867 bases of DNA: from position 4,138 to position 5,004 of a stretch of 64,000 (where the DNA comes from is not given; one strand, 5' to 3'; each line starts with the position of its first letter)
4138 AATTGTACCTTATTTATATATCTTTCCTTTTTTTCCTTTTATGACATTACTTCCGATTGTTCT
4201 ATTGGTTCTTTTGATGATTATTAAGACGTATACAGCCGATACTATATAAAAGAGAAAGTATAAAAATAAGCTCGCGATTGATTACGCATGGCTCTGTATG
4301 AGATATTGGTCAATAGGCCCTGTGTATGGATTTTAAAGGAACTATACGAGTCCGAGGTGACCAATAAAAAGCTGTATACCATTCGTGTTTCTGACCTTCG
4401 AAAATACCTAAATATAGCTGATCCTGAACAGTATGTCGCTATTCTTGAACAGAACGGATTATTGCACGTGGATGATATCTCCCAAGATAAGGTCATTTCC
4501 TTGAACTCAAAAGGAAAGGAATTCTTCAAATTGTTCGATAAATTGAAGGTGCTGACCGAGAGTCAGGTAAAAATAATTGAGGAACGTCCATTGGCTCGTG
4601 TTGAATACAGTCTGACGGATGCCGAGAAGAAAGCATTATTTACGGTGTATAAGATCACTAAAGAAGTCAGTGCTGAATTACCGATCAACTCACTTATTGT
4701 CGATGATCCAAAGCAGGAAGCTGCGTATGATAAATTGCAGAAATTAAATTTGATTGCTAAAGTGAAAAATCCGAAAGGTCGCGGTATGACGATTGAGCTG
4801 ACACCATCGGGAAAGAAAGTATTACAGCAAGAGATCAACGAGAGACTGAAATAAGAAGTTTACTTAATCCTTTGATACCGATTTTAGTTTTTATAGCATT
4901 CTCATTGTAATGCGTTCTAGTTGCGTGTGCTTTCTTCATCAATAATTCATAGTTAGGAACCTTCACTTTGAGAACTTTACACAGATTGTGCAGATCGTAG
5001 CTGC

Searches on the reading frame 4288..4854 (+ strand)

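Call 24: search_protein_families(library=pfam, max_evalue=0.1, proteins=[window:4288-4854:+])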
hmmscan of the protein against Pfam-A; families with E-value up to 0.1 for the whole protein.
window:4288-4854:+ (188 aa): 5 families
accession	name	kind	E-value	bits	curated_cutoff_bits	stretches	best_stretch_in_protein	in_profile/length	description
PF14277.12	DUF4364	-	0.0002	21.6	26.9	1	21-85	13-75/162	Domain of unknown function (DUF4364)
PF22665.2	DUF6293_C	-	0.00058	20.7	27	0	47-83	65-101/101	DUF6293 C-terminal winged helix domain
PF16844.10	DIMCO_N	-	0.013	16.3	36.7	1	14-48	26-60/91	Dinitrogenase iron-molybdenum cofactor, N-terminal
PF23871.1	DUF7226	-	0.014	15.7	27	0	151-186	38-72/142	Domain of unknown function (DUF7226)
PF14947.12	HTH_45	-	0.033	14.6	25.5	0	40-89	30-75/77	Winged helix-turn-helix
